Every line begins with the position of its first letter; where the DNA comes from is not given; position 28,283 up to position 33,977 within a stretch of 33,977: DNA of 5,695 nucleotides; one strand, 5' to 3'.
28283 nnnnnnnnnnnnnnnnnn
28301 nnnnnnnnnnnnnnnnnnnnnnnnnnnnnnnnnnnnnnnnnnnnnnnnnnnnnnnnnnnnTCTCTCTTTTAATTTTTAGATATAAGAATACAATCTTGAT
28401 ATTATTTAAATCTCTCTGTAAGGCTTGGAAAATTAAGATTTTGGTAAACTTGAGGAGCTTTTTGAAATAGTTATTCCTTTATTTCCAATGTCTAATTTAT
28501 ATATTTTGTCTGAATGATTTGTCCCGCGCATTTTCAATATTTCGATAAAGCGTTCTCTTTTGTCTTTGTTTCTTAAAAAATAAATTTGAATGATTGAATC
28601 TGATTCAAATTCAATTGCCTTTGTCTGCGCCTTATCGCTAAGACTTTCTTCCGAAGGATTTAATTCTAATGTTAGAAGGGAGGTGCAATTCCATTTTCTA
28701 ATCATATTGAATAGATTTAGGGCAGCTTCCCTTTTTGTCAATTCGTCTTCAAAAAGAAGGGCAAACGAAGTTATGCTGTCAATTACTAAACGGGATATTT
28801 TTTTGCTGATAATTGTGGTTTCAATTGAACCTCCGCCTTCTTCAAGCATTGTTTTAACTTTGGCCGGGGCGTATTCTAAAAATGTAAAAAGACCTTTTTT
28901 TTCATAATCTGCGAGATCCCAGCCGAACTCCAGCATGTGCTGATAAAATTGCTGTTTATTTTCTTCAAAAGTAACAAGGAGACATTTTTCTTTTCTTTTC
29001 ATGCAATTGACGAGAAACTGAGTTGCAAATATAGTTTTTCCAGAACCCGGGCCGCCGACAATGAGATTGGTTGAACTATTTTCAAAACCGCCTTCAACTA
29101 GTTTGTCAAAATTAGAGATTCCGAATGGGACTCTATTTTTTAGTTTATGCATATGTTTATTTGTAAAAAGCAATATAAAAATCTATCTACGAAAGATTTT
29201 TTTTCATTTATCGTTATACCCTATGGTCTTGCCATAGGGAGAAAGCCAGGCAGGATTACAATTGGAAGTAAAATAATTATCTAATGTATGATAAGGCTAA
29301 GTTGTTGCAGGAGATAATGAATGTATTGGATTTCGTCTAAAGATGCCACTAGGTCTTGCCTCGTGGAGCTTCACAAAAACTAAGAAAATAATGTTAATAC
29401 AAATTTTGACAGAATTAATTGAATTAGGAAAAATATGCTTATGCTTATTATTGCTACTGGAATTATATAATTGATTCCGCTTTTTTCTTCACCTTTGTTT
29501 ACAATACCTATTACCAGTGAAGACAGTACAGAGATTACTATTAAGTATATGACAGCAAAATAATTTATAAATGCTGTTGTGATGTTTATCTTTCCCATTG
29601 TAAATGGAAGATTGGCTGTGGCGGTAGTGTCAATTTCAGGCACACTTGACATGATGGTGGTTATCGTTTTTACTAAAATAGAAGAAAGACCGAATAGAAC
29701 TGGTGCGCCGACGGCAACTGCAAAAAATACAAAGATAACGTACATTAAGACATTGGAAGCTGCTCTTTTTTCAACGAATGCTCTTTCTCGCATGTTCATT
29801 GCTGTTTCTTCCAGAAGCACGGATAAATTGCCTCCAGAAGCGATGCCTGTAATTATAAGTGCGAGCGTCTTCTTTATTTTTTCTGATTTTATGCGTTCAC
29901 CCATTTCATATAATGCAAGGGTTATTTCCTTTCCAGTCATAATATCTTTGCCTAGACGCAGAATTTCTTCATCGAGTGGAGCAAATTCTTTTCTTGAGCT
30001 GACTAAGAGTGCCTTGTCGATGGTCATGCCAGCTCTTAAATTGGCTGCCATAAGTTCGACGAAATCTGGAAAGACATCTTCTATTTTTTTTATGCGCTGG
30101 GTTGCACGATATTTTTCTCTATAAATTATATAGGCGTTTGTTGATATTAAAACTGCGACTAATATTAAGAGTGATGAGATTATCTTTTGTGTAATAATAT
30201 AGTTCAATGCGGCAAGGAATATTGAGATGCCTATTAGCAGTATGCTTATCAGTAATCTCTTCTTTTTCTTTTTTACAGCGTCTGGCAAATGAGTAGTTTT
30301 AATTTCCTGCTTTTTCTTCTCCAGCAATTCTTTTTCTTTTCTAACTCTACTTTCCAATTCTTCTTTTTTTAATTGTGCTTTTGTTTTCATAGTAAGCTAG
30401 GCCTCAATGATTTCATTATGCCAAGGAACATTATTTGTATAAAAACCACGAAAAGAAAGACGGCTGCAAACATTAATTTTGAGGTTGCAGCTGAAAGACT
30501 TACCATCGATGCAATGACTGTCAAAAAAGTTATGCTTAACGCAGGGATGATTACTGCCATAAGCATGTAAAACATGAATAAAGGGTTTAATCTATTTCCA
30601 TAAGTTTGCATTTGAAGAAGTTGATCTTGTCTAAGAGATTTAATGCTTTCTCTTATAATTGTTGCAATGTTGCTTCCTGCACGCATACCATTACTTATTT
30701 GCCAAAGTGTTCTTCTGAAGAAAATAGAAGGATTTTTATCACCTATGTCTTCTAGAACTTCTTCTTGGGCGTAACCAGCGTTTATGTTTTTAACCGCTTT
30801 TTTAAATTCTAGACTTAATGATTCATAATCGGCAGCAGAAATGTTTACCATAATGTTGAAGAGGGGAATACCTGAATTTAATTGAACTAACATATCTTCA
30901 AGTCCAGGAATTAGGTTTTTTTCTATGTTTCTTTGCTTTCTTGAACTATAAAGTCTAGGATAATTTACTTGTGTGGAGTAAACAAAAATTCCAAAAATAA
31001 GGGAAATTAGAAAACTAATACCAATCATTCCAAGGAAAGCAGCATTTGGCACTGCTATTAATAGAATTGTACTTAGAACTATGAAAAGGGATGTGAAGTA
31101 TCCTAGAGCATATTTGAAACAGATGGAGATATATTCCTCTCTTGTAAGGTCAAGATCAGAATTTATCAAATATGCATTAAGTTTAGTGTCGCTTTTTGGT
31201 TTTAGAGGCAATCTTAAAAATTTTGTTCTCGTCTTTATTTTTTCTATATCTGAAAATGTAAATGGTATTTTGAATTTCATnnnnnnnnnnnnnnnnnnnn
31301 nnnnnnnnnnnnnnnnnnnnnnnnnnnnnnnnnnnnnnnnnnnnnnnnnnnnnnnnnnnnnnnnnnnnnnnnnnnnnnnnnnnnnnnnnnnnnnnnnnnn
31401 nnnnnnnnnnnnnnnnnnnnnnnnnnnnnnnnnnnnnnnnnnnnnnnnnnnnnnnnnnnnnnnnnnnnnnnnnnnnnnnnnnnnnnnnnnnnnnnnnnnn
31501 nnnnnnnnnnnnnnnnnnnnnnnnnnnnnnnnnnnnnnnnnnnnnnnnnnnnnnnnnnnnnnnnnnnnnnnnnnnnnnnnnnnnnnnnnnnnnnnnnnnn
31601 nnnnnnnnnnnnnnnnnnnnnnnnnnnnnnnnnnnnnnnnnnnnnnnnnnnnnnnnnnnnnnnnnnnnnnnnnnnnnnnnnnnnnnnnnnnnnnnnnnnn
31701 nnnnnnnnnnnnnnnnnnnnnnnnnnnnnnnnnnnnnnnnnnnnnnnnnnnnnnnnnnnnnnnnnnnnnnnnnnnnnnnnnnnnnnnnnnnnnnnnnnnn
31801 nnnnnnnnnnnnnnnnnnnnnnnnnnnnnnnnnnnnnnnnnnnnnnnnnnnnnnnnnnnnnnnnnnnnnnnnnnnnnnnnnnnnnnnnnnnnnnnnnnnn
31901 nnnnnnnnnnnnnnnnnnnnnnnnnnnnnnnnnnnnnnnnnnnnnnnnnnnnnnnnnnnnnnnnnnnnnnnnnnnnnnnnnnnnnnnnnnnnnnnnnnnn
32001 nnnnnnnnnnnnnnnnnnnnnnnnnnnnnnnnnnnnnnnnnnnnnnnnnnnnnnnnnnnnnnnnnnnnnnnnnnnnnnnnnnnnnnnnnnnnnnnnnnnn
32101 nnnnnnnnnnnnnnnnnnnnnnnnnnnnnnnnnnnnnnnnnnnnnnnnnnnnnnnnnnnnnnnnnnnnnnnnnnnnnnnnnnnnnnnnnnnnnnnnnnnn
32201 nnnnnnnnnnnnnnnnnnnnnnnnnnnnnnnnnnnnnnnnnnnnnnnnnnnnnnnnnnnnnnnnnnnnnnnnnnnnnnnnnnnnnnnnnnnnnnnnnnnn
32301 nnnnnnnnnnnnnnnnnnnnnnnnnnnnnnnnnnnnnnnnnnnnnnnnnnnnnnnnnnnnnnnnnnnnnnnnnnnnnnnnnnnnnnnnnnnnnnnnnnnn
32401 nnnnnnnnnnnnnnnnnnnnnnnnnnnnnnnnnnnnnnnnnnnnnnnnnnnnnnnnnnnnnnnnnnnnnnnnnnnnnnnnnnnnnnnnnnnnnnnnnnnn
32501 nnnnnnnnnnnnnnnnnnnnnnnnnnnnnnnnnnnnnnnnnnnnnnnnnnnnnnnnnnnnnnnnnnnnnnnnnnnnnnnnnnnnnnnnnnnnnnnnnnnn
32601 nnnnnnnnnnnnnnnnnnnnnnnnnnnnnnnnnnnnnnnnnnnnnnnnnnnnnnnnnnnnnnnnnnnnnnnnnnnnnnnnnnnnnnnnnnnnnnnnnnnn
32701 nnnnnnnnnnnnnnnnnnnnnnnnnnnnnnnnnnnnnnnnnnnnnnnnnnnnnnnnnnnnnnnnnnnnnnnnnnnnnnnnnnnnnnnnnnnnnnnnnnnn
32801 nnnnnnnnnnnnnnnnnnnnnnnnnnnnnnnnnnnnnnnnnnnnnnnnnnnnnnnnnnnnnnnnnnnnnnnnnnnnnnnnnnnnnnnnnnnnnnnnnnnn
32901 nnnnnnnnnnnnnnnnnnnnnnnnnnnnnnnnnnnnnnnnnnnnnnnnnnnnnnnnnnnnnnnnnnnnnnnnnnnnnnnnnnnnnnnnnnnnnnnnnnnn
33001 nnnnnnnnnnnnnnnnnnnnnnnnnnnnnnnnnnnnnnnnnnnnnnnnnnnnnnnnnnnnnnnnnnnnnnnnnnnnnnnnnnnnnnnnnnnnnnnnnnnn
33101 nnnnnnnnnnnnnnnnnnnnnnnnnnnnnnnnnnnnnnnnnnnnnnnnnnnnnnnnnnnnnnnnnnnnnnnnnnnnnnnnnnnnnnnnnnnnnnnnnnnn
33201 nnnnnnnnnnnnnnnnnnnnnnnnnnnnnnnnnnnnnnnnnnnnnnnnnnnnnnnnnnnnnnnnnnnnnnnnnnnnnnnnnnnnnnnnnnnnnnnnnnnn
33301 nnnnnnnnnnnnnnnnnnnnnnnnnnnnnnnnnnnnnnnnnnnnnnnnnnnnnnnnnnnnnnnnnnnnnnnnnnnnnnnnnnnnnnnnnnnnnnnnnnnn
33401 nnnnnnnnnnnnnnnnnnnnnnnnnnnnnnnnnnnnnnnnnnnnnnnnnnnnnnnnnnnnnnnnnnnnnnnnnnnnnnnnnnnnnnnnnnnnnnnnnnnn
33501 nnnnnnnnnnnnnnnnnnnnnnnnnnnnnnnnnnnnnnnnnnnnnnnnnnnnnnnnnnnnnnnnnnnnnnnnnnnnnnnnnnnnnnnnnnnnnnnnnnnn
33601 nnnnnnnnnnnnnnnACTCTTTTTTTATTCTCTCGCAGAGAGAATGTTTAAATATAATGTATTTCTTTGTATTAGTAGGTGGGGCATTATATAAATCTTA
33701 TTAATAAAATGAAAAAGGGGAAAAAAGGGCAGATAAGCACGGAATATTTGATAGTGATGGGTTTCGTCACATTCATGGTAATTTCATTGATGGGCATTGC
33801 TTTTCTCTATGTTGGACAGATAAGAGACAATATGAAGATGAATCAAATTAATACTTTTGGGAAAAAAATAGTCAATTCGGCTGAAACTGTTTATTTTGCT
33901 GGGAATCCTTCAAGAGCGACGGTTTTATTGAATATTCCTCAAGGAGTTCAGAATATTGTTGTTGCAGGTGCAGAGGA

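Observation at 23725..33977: Type IV pilus-like (Tad/Epd-like) locus with five pilin-like genes in a minimal, DPANN-like archaeal genome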

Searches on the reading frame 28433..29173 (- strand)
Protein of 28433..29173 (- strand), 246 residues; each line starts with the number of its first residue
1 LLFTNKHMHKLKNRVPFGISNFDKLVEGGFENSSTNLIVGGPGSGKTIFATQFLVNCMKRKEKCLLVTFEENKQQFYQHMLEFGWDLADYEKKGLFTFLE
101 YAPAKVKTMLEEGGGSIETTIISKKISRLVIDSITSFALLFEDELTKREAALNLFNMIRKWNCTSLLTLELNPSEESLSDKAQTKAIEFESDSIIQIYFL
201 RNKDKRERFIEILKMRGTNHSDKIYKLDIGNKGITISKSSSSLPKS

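Call 6: search_protein_families(library=pfam, max_evalue=0.1, proteins=[window:28433-29173:-])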
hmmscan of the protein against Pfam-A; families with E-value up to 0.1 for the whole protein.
window:28433-29173:- (246 aa): 22 families
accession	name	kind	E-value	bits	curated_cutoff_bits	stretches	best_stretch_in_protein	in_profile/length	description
PF06745.19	ATPase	-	1.9e-55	188.2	26.6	1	15-239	1-229/231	KaiC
PF03796.21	DnaB_C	-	1e-06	28.8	27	1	15-82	2-69/255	DnaB-like helicase C terminal domain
PF13481.12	AAA_25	-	3.7e-05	23.9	27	1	17-166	17-185/195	AAA domain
PF00580.27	UvrD-helicase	-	0.00061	20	23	1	33-175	13-159/271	UvrD/REP helicase N-terminal domain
PF13479.12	AAA_24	-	0.00098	19.4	27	1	37-148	6-87/195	AAA domain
PF13245.12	AAA_19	-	0.0016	19.1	25.1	1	33-70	11-50/134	AAA domain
PF20720.3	nSTAND3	-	0.0021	18.2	27.2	1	34-74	18-55/155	Novel STAND NTPase 3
PF12846.13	AAA_10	-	0.004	16.7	27.5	1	24-80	12-68/362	AAA-like domain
PF19975.5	DO-GTPase1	-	0.0047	16.7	27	1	37-76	1-40/271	Double-GTPase 1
PF24883.2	NPHP3_N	-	0.0056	17.3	24.8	1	32-75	21-64/164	Nephrocystin 3, N-terminal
PF04851.21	ResIII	-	0.0077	16.6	22.5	1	31-79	21-72/164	Type III restriction enzyme, res subunit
PF07088.17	GvpD_P-loop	-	0.0092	16.3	24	1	34-74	11-50/189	GvpD gas vesicle protein, P-loop domain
PF12775.13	AAA_7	-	0.012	15.5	25.8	1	29-72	29-72/181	P-loop containing dynein motor region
PF09848.15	SLFN-g3_helicase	-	0.012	15.3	24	1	37-81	5-51/354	Schlafen group 3, DNA/RNA helicase domain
PF19044.6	P-loop_TraG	-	0.022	13.9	25.8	1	15-73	11-69/413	TraG P-loop domain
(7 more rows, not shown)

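Call 7: search_protein_families(library=ncbifam, max_evalue=0.1, proteins=[window:28433-29173:-])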
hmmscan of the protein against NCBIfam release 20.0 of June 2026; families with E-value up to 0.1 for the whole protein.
window:28433-29173:- (246 aa): 26 families (the best 25 are shown)
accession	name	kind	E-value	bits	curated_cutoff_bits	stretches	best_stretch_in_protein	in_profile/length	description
NF006799.0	PRK09302.1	equivalog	2.7e-39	135.1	408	1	12-236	10-238/515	circadian clock protein KaiC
TIGR03880.1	KaiC_arch_3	hypoth_equivalog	8.4e-39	133.4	249.45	1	18-239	1-220/224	KaiC domain-containing protein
TIGR03877.1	thermo_KaiC_1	hypoth_equivalog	5.5e-30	104.6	307.25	1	14-238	3-234/238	KaiC domain-containing protein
TIGR03881.1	KaiC_arch_4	hypoth_equivalog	5.2e-28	98.3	247.8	1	14-237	2-229/231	KaiC domain-containing protein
TIGR02655.1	circ_KaiC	equivalog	2.1e-25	89.3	546.25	1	15-236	3-228/484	circadian clock protein KaiC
NF004723.0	PRK06067.1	subfamily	5.1e-14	52.4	194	1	7-222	8-219/243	flagellar accessory protein FlaH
NF052589.1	ArlH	equivalog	5.6e-12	45.9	215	1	21-222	8-208/229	archaellum protein ArlH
TIGR03878.1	thermo_KaiC_2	hypoth_equivalog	1.1e-10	41.2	232.2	1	28-182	31-186/259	KaiC domain-containing protein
TIGR00416.1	sms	equivalog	1.3e-06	27.4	403.05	1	12-135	73-180/454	DNA repair protein RadA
NF003301.0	PRK04301.1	equivalog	4.1e-06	26.2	259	1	13-65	81-133/316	DNA repair and recombination protein RadA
NF004629.0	PRK05973.1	equivalog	4.4e-06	25.9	156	1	36-92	67-123/237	DNA helicase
TIGR00665.1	DnaB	equivalog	3.5e-05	22.8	385.25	1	13-81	176-244/435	replicative DNA helicase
TIGR03600.1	phage_DnaB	exception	6.2e-05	22.2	498.65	1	15-80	177-242/421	phage replicative helicase, DnaB family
NF006861.0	PRK09361.1-1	equivalog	0.00024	20.7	278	1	13-86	3-76/235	DNA repair and recombination protein RadB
TIGR02236.1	recomb_radA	equivalog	0.00028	20.4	361.15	1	13-63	76-126/311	DNA repair and recombination protein RadA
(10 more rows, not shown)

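Call 72: search_solved_structures(query=window:28433-29152:-, max_evalue=0.001)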
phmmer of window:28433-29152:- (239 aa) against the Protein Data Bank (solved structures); distinct sequences matched with E-value up to 0.001: 45.
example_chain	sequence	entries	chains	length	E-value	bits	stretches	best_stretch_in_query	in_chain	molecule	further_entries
8zn5_B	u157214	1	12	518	6e-53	183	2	7-229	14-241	KaiC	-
8zn6_F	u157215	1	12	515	3.8e-46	160.8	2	6-229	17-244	KaiC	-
5jwq_A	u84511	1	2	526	6.7e-43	150.2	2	7-229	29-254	Circadian clock protein kinase KaiC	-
7x1z_A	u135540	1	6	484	9.4e-43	149.7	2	11-229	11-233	Circadian clock oscillator protein KaiC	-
7s65_A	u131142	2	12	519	9.6e-43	149.7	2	11-229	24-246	Circadian clock protein kinase KaiC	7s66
3s1a_A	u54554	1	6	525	1.3e-42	149.2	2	11-229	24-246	Circadian clock protein kinase kaiC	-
9ofh_A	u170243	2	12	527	1.4e-42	149.2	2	11-229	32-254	Circadian clock oscillator protein KaiC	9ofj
3k09_A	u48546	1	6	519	2.5e-42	148.3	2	11-229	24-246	Circadian clock protein kinase kaiC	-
7dy1_A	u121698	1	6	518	2.8e-42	148.2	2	7-229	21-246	Circadian clock protein kinase KaiC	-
4o0m_A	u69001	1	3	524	2.9e-42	148.1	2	7-229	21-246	Circadian clock protein kinase KaiC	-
7dyk_A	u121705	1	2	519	3.3e-42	147.9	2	11-229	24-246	Circadian clock protein kinase KaiC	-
3jzm_A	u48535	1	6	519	4.2e-42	147.6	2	11-229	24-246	Circadian clock protein kinase kaiC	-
8wve_A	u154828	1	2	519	4.3e-42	147.5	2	11-229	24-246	Circadian clock oscillator protein KaiC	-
7dyi_A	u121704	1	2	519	4.4e-42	147.5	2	11-229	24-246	Circadian clock protein kinase KaiC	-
1u9i_A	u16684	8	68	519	4.5e-42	147.5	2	11-229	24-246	KaiC | Circadian clock protein kinase kaiC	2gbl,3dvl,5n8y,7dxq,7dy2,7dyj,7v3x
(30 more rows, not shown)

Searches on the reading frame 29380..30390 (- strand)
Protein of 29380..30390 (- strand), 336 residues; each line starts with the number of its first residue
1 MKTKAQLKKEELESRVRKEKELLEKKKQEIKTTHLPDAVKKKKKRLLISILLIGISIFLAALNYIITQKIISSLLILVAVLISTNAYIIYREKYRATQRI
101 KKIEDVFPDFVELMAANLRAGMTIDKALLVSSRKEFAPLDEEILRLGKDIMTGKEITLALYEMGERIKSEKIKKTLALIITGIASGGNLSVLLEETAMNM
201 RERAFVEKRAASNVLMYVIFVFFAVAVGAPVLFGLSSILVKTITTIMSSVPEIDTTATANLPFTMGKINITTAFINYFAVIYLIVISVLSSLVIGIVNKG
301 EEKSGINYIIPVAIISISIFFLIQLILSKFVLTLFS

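Call 6: search_protein_families(library=pfam, max_evalue=0.1, proteins=[window:29380-30390:-])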
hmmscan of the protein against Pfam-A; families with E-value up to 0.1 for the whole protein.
window:29380-30390:- (336 aa): 4 families
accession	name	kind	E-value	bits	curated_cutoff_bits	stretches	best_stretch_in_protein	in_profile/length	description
PF00482.28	T2SSF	-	1.9e-15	57.4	25.2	1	110-233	1-121/125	Type II secretion system (T2SS), protein F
PF14235.11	DUF4337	-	0.023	15.3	27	1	8-80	81-151/161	Domain of unknown function (DUF4337)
PF02935.21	COX7C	-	0.091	13.5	25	0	256-281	24-50/64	Cytochrome c oxidase subunit VIIc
PF20990.2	DUF2207_C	-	0.098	12.8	33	1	6-102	97-198/247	Predicted membrane protein (DUF2207) C-terminal domain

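Call 7: search_protein_families(library=ncbifam, max_evalue=0.1, proteins=[window:29380-30390:-])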
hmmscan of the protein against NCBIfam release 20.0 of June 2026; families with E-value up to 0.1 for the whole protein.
window:29380-30390:- (336 aa): 3 families
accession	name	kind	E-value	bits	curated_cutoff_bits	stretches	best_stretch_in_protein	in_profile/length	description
NF004705.1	PRK06041.1-3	equivalog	2.2e-07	30.2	400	1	43-331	186-462/465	archaellar assembly protein ArlJ/FlaJ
NF045996.1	MAG0920_fam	subfamily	0.0045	16.4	43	1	19-84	38-103/232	MAG0920 family protein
NF047909.1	CellAnchorMapZStrp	equivalog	0.013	14.3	700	0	68-101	163-196/474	cell division site-positioning protein MapZ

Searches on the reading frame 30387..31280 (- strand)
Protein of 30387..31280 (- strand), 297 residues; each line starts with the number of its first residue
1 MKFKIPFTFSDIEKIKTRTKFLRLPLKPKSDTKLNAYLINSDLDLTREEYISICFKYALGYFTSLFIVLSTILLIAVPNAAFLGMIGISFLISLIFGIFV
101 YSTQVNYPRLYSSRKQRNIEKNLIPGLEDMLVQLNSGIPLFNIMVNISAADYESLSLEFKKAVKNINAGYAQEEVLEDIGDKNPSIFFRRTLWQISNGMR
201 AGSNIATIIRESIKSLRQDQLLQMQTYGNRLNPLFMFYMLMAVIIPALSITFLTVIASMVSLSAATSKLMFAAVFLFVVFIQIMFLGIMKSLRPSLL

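Call 6: search_protein_families(library=pfam, max_evalue=0.1, proteins=[window:30387-31280:-])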
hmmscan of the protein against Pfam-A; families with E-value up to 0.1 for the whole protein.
window:30387-31280:- (297 aa): 1 family
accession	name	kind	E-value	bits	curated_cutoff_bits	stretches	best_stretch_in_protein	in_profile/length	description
PF00482.28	T2SSF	-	1.3e-13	51.4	25.2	1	128-250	3-122/125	Type II secretion system (T2SS), protein F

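Call 7: search_protein_families(library=ncbifam, max_evalue=0.1, proteins=[window:30387-31280:-])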
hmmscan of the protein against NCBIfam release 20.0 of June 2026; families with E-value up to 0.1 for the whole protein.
window:30387-31280:- (297 aa): 2 families
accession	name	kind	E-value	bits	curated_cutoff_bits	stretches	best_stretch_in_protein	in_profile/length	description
NF004704.2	PRK06041.1-2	equivalog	1.4e-06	27.3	550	1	56-294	12-248/555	archaellar assembly protein ArlJ/FlaJ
NF058609.1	RiPP_HExxH_LiaK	equivalog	0.0065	16.2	225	1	208-293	28-114/246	YydH/LiaK family epipeptide maturation metalloprotease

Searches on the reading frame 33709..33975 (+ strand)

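Call 6: search_protein_families(library=pfam, max_evalue=0.1, proteins=[window:33709-33975:+])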
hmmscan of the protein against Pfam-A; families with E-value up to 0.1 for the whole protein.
window:33709-33975:+ (89 aa): 0 families

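Call 7: search_protein_families(library=ncbifam, max_evalue=0.1, proteins=[window:33709-33975:+])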
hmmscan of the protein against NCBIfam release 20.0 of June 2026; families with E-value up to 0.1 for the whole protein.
window:33709-33975:+ (89 aa): 2 families
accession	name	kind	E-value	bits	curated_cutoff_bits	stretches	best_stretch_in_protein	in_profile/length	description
NF010602.0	PRK13998.1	equivalog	0.013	14.8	378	1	14-87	15-89/186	K(+)-transporting ATPase subunit C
TIGR00964.1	secE_bact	equivalog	0.038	13.9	27.55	1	6-34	20-48/57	preprotein translocase subunit SecE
